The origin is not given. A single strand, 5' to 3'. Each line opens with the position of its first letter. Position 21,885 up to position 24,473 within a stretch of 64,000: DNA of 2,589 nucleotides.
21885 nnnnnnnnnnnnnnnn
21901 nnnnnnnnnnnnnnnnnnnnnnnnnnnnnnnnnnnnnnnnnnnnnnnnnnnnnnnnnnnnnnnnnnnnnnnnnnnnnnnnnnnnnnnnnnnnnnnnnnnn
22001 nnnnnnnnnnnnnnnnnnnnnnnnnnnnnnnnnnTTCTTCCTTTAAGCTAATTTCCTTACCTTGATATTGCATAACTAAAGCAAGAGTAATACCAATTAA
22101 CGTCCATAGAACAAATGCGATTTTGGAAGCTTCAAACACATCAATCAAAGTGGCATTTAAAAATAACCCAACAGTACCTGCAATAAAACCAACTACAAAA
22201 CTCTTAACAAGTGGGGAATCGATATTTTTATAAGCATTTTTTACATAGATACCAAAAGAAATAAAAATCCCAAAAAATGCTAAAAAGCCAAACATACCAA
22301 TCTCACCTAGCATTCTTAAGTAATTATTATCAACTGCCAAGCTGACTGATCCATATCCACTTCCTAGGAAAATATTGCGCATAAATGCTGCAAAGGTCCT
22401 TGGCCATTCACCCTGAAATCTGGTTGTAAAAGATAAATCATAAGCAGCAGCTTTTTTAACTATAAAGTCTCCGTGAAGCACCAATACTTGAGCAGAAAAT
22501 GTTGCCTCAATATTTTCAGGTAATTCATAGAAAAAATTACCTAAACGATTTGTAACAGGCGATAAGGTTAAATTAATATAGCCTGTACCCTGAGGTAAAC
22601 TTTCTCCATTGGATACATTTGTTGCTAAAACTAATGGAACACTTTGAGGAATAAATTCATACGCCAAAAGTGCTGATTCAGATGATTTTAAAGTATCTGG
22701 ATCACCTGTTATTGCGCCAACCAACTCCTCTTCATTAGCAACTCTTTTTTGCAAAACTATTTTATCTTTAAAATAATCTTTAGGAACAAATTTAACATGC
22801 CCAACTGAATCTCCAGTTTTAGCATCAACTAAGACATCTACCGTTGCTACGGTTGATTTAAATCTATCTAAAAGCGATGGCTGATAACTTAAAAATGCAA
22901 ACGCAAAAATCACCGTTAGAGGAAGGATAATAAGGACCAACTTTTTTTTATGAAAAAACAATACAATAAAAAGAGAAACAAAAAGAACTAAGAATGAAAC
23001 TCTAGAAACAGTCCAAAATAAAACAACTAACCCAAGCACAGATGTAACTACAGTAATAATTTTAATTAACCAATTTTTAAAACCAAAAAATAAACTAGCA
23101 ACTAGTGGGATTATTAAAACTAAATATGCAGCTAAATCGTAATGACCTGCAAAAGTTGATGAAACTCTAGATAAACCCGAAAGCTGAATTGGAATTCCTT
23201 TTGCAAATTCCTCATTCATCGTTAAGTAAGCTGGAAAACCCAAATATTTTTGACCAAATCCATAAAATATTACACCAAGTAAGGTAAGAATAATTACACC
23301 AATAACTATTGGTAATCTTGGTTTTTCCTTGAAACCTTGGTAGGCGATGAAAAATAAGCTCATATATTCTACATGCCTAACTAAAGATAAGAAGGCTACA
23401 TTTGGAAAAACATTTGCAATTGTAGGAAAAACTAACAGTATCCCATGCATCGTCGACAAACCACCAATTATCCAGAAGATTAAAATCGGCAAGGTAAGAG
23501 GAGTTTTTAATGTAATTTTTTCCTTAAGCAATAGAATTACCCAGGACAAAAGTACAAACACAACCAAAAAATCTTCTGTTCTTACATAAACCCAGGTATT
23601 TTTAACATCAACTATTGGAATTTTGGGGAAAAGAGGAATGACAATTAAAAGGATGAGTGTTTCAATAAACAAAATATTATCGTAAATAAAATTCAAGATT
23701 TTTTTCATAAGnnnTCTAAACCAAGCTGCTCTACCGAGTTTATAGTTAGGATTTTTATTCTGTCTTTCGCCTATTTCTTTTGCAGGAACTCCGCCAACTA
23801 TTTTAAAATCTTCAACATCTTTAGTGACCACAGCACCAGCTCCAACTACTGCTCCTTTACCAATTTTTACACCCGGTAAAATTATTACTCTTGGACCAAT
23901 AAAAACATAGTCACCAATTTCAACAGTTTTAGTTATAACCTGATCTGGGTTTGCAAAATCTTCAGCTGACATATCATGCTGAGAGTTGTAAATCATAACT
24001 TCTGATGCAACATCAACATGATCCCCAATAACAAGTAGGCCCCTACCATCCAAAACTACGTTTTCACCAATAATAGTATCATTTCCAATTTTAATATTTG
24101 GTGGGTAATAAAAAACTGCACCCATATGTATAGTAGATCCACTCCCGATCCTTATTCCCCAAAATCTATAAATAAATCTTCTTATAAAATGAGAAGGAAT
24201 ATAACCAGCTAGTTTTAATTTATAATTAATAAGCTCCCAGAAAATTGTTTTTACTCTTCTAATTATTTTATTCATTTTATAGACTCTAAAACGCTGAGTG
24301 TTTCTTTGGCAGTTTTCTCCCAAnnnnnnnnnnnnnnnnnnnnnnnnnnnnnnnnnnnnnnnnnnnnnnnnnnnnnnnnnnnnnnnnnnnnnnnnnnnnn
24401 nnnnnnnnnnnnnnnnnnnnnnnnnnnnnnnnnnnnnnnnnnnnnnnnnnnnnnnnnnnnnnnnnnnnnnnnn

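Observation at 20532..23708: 1058-aa fusion of a Wzy/O-antigen-ligase-like domain with a second GT-C-like bundle and a soluble C-terminal domain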

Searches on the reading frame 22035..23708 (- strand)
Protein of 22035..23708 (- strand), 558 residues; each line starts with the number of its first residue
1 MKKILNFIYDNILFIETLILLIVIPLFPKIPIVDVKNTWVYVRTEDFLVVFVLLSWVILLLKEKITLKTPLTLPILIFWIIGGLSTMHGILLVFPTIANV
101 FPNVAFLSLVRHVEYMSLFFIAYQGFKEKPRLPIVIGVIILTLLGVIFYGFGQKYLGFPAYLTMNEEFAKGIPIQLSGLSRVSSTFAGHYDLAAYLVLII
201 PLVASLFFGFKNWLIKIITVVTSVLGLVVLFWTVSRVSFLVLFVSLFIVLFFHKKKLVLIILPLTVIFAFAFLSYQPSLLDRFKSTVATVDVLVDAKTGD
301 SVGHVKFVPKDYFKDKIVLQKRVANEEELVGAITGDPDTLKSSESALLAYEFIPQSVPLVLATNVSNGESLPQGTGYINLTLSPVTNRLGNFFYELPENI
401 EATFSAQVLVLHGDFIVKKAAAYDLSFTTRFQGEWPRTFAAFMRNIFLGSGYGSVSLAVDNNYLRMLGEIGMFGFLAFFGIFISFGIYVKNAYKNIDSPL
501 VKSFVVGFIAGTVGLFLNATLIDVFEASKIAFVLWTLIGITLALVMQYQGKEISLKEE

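Call 27: predict_structure(alignment_id=A2)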
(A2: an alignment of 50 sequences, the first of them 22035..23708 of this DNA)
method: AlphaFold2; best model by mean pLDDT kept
length: 558 residues; sequences in the alignment: 50
mean_pLDDT: 76.5   pTM: 0.71
mean pLDDT of the five models: 76.5, 74.8, 71.3, 70.3, 68.7
residues with pLDDT >= 90: 141; 70-90: 245; 50-70: 123; < 50: 49
segments of 3 or more residues with pLDDT < 50: 166-181, 279-285, 362-376, 425-433
pLDDT, mean of each block of 10 residues (from residue 1): 83 94 83 67 80 90 86 91 82 63 74 88 91 96 90 72 50 42 55 88 95 92 89 72 90 84 78 63 54 76 79 82 69 64 68 84 36 48 82 72 65 82 50 52 72 59 74 88 93 92 96 86 63 94 92 83
secondary structure, 60 per line:
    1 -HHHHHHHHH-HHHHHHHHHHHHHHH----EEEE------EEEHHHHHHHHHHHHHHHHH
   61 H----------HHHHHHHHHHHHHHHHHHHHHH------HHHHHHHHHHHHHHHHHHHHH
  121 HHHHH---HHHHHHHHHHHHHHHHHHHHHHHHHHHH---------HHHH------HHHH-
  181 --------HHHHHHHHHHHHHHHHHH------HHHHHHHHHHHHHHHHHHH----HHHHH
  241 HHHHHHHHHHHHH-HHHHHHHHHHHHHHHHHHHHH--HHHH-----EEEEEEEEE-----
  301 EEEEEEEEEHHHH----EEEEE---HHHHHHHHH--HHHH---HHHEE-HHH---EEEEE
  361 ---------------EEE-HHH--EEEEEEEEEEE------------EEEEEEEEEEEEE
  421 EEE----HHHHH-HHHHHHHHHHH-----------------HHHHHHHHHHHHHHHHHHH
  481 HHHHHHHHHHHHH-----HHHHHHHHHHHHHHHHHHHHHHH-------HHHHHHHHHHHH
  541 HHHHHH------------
elements in order: H2-10 H12-26 E31-34 E41-43 H44-61 H72-93 H100-125 H129-156 H166-169 H176-179 H189-206 H213-231 H236-253 H255-275 H278-281 E287-295 E301-309 H310-313 E318-322 H326-334 H337-340 E356-360 E376-378 E385-395 E408-423 H428-432 H434-444 H462-493 H499-521 H529-546
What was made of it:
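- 22059..23708 (-): N-terminal module, res 1-550: 12 TM helices, WaaL/Wzy/SEDS-like (GT-C_B) fold, large outside loop between TM9 and TM10. AlphaFold model pLDDT 76.5, pTM 0.71 (call 27).
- On Wzy_C / O-antigen ligase (Pfam PF04932, CAZy GT121): Model in call 27.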

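Call 32: fold_search(model_id=the predicted structure, library=pdb)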
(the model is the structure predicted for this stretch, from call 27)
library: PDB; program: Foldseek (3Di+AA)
matches with E <= 10: 70; with E <= 0.001: 1
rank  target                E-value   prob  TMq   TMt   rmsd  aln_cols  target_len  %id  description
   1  7tpg_B                4.5e-05  1.00  0.46  0.61  11.4       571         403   11  Single-Particle Cryo-EM Structure of the WaaL O-antigen ligase in its ligand bound state (released 2022-04-06)
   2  8p1u_A                9.8e-02  0.93  0.32  0.43  11.0       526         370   11  Structure of divisome complex FtsWIQLB (released 2024-05-22)
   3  6zoc_B                3.1e-01  0.06  0.11  0.08  25.6       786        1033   10  Erythromycin binding to the access pocket of AcrB-G616P L protomer and 3-formylrifamycin SV binding to the access pock (released 2021-05-19)
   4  2gif_B                3.9e-01  0.05  0.11  0.07  25.6       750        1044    9  Asymmetric structure of trimeric AcrB from Escherichia coli (released 2006-09-12)
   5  1t9u                  6.4e-01  0.04  0.11  0.07  26.5       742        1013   10  Structural Basis of Multidrug Transport by the AcrB Multidrug Efflux Pump (released 2005-10-04)
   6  3t56_A                6.6e-01  0.03  0.09  0.06  28.3       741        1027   10  Crystal structure of the pre-extrusion state of the CusBA adaptor-transporter complex (released 2012-06-20)
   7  7e2h_E                7.9e-01  0.04  0.11  0.08  28.9       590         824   10  Cryo-EM structure of hDisp1NNN-3C-Cleavage (released 2021-12-08)
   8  6q4o_B                9.1e-01  0.04  0.12  0.09  25.8       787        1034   10  Fusidic acid bound AcrB_I27A (released 2019-11-13)
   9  6zod_B                9.5e-01  0.04  0.11  0.07  26.4       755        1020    9  Fusidic acid binding to the allosteric deep transmembrane domain binding pocket, TM7/TM8 groove, and TM1/TM2 groove of (released 2021-05-19)
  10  4u96_B                1.0e+00  0.04  0.12  0.08  25.1       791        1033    9  Coupling of remote alternating-access transport mechanisms for protons and substrates in the multidrug efflux pump Acr (released 2014-10-22)
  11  7rr7_A                1.1e+00  0.03  0.11  0.08  25.8       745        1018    9  Multidrug efflux pump subunit AcrB (released 2022-08-17)
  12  5yhf                  1.2e+00  0.03  0.11  0.09  26.3       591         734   12  Crystal structure of SecDF in Super-membrane-facing form (released 2018-02-14)
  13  8ffk_A                1.2e+00  0.03  0.11  0.08  25.5       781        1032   10  Klebsiella pneumoniae AcrB multidrug efflux pump apo form (released 2023-04-05)
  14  6pl5_A                1.2e+00  0.51  0.33  0.48  10.7       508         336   12  Structural coordination of polymerization and crosslinking by a peptidoglycan synthase complex (released 2020-03-18)
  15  7oul_B                1.3e+00  0.04  0.12  0.08  24.9       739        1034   10  BDM88832 inhibitor bound to the transmembrane domain of AcrB-R971A (released 2021-12-29)
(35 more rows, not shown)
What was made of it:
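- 22059..23708 (-): Foldseek PDB top hit WaaL 7tpg_B, E 4.5e-5, prob 1.0, TMt 0.61, then FtsW and RodA (call 32).
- On Wzy_C / O-antigen ligase (Pfam PF04932, CAZy GT121): Foldseek top hit 7tpg_B, E 4.5e-5, prob 1.0, TMt 0.61 (call 32).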

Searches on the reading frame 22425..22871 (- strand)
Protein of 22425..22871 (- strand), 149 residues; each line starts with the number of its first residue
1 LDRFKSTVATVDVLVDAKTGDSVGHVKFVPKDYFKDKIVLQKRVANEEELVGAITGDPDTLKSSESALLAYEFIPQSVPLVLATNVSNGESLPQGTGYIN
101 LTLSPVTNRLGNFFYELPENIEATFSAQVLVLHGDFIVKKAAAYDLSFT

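Call 73: search_solved_structures(query=A6, max_evalue=10)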
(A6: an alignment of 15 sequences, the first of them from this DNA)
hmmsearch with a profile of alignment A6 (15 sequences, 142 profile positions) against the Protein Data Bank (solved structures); distinct sequences matched with E-value up to 10: 0.

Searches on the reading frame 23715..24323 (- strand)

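Call 15: search_protein_families(library=pfam, proteins=[window:23715-24323:-], max_evalue=0.01)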
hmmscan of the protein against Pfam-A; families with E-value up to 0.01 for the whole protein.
window:23715-24323:- (203 aa): 3 families
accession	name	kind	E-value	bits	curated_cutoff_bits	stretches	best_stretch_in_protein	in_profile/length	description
PF00132.30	Hexapep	-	2.3e-17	62.3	27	2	134-168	2-36/36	Bacterial transferase hexapeptide (six repeats)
PF14602.12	Hexapep_2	-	1.3e-10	41.2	27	1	134-168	2-34/34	Hexapeptide repeat of succinyl-transferase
PF25084.1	LbH_EIF2B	-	0.00011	22.7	54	1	76-159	21-104/105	EIF2B subunit epsilon LbH domain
